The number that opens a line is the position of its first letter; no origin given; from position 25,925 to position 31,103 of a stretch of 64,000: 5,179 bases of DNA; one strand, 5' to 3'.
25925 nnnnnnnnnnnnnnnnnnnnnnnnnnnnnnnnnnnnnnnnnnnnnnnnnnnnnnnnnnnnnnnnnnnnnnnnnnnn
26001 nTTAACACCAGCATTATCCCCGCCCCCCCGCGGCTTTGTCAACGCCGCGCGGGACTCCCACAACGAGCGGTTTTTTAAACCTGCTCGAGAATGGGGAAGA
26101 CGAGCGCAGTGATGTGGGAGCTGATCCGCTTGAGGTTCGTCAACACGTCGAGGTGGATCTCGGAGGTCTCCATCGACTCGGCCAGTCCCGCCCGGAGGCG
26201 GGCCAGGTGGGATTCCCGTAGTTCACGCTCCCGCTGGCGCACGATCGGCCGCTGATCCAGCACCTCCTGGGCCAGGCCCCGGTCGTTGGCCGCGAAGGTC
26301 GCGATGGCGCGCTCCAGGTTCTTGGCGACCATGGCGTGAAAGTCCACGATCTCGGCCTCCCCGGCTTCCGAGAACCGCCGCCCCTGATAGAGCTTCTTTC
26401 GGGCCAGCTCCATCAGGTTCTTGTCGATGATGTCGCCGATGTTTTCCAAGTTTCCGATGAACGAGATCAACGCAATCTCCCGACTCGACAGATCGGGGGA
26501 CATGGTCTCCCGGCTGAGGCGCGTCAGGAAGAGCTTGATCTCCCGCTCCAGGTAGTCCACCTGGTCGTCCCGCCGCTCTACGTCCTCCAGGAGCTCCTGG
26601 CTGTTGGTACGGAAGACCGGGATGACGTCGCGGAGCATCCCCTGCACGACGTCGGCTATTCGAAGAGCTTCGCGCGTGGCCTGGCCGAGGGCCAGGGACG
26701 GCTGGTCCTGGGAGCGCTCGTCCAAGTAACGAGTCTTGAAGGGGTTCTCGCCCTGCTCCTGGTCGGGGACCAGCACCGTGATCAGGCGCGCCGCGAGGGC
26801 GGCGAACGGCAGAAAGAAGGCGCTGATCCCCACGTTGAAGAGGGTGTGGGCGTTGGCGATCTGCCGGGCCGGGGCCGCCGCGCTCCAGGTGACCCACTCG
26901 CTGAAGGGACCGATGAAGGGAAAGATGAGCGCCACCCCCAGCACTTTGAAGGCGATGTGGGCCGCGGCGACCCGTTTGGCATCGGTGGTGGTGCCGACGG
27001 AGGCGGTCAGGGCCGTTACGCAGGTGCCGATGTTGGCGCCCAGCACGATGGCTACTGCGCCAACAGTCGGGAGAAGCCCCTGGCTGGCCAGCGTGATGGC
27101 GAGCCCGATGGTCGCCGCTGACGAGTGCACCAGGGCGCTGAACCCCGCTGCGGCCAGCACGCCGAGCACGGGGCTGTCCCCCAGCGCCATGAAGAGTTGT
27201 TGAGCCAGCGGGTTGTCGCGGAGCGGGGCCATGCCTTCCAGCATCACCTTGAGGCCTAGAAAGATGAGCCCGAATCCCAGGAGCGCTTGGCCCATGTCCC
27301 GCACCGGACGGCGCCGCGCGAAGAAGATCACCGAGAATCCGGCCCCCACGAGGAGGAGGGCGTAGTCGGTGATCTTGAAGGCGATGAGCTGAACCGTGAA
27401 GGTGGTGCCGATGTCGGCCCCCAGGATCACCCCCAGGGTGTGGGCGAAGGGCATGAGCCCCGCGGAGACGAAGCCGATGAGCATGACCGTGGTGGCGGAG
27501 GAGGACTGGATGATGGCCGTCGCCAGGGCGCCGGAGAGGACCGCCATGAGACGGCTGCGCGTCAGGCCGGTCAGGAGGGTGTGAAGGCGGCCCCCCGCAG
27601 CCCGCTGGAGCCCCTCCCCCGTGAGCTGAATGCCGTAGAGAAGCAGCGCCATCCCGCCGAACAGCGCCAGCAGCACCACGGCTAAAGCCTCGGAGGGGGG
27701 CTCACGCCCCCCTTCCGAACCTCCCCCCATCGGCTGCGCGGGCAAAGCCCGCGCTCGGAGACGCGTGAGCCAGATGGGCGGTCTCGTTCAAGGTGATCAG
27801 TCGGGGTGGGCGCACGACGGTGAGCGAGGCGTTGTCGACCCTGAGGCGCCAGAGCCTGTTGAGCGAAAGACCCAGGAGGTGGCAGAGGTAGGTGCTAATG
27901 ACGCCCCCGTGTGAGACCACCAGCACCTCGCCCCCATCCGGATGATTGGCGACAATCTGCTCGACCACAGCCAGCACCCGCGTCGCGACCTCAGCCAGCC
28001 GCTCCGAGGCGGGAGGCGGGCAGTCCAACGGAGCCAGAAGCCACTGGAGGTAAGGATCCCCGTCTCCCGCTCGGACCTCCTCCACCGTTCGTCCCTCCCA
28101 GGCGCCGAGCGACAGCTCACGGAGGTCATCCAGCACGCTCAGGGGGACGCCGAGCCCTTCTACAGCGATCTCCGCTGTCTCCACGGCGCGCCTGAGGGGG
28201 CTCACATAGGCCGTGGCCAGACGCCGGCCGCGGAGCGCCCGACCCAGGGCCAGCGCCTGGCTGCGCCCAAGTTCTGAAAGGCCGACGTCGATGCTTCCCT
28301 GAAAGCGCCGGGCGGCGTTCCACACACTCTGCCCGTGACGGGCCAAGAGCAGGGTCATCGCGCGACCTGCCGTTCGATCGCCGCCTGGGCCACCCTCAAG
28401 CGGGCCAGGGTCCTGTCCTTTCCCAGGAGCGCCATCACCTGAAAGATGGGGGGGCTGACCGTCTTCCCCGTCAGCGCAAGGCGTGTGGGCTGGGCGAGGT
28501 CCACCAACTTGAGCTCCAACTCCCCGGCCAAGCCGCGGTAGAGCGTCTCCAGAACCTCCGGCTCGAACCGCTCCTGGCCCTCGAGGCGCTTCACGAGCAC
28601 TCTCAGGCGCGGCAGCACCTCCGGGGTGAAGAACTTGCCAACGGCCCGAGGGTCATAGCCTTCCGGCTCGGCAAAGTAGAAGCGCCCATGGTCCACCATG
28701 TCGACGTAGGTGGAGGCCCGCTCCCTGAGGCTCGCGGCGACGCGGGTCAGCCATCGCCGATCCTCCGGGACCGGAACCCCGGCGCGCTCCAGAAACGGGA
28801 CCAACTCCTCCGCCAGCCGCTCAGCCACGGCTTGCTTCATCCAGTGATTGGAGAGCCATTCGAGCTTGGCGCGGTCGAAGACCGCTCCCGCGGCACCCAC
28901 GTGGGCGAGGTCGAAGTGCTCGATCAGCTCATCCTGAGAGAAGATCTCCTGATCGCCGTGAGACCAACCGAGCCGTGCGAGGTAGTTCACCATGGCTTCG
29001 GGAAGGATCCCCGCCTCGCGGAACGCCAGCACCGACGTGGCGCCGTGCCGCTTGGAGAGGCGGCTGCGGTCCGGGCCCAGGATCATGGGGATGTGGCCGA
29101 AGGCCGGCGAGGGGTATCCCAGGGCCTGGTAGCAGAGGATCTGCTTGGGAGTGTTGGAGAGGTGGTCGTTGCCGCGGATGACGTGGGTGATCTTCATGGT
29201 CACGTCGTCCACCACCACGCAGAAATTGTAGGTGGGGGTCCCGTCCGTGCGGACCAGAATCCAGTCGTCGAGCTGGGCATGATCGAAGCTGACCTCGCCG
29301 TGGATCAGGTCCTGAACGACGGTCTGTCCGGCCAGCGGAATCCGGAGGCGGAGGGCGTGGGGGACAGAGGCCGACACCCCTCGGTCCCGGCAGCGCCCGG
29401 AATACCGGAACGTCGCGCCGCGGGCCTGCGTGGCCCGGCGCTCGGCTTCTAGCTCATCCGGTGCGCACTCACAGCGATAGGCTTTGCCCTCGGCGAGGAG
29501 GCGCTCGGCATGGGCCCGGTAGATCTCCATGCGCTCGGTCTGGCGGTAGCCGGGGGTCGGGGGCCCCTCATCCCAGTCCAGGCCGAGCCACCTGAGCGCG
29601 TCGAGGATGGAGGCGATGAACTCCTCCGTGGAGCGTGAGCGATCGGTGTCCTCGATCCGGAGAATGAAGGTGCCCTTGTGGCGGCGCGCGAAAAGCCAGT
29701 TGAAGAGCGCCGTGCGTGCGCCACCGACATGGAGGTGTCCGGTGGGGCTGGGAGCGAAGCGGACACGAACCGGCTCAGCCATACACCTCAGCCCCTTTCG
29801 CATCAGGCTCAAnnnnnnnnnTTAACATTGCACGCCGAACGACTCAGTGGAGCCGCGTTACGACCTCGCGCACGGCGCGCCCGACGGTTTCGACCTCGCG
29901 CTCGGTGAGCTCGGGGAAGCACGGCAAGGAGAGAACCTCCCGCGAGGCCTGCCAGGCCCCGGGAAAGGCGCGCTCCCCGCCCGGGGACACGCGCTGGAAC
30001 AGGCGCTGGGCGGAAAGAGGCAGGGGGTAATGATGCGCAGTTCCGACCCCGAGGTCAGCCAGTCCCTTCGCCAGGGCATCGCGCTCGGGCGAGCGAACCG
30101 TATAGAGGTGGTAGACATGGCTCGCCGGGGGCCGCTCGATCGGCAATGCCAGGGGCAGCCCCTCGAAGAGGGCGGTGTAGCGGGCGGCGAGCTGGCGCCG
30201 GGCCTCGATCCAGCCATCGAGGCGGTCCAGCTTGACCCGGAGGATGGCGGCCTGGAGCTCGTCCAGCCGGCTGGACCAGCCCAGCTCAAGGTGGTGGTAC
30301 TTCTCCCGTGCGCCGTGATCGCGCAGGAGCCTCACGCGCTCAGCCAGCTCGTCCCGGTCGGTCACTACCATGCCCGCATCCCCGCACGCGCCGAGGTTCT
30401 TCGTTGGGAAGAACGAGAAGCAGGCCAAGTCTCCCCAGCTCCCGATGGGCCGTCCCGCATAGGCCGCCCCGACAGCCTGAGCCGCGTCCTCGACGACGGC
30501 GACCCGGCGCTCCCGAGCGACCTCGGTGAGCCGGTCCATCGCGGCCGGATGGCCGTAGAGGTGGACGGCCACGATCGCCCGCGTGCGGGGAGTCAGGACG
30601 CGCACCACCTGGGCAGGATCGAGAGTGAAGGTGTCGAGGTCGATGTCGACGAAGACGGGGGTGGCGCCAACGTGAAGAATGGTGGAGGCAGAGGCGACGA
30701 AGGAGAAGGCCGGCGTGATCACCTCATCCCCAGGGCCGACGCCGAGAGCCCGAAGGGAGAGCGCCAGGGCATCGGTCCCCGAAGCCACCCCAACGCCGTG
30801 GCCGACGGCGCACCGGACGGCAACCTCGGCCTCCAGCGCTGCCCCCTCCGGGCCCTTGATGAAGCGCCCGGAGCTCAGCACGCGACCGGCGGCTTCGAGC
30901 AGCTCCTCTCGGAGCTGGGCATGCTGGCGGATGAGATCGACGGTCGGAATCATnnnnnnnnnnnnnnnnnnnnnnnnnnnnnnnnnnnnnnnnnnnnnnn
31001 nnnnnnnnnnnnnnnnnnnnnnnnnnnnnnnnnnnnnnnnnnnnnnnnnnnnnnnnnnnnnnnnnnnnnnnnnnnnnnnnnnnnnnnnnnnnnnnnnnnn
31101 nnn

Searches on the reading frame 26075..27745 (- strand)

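Call 8: search_protein_families(library=pfam, proteins=[window:26075-27745:-], max_evalue=0.001)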
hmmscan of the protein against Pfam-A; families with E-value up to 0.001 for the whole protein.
window:26075-27745:- (556 aa): 2 families
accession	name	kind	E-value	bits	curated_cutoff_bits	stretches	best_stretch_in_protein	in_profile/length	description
PF02690.20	Na_Pi_cotrans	-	2.5e-58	196.4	29.1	2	34-168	1-135/137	Na+/Pi-cotransporter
PF01895.24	PhoU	-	7.1e-20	71.6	23.5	2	362-440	3-82/89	PhoU domain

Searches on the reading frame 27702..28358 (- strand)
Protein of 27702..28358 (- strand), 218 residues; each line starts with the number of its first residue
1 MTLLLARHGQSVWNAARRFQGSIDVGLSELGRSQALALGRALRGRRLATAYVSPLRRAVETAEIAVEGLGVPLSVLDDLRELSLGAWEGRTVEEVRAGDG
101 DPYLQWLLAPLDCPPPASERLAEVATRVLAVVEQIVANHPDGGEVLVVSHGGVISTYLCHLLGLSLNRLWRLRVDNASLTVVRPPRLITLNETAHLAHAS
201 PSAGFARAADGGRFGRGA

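Call 71: search_protein_families(library=pfam, proteins=[window:27702-28358:-], max_evalue=0.0001)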
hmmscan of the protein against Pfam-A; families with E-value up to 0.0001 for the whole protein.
window:27702-28358:- (218 aa): 1 family
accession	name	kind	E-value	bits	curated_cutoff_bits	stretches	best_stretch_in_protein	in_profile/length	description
PF00300.27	His_Phos_1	-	3.2e-60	203.6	21.7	1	3-183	1-180/194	Histidine phosphatase superfamily (branch 1)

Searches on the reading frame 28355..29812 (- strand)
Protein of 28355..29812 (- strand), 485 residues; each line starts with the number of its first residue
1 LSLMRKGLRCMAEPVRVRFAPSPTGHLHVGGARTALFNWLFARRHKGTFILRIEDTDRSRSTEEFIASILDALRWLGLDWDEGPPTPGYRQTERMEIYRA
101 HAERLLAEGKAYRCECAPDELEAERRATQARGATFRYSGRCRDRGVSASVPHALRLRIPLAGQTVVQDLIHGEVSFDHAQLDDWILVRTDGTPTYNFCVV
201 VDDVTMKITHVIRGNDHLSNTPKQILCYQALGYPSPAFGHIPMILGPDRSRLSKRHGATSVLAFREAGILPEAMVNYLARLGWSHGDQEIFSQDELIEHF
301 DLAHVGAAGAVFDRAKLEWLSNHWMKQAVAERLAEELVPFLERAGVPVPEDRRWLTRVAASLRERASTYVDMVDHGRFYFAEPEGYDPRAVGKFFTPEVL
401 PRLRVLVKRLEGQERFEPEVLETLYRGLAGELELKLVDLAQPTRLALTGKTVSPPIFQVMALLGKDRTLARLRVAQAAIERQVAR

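Call 71: search_protein_families(library=pfam, proteins=[window:28355-29812:-], max_evalue=0.0001)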
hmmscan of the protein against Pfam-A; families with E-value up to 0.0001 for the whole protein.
window:28355-29812:- (485 aa): 2 families
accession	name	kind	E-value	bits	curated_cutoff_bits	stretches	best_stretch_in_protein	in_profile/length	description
PF00749.27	tRNA-synt_1c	-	2.6e-103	345.7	23.4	1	15-319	2-314/314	tRNA synthetases class I (E and Q), catalytic domain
PF19269.4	Anticodon_2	-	7.3e-34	117.6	23.6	1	332-475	1-140/141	Anticodon binding domain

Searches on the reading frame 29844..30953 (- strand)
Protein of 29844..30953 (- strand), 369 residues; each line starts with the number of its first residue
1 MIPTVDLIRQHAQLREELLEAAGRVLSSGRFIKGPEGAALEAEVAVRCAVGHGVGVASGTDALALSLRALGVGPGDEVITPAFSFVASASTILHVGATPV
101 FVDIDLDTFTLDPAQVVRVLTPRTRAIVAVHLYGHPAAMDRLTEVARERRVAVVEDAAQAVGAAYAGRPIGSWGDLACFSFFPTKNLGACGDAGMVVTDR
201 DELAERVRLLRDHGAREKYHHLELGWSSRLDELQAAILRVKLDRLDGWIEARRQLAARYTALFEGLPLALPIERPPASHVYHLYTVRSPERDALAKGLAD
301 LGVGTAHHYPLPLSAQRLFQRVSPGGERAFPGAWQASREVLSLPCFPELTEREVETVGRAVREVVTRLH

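Call 71: search_protein_families(library=pfam, proteins=[window:29844-30953:-], max_evalue=0.0001)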
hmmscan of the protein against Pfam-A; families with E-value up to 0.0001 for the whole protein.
window:29844-30953:- (369 aa): 1 family
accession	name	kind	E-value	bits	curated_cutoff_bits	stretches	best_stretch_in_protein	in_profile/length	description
PF01041.23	DegT_DnrJ_EryC1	-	7.7e-116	387.7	19.8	1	14-362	3-360/360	DegT/DnrJ/EryC1/StrS aminotransferase family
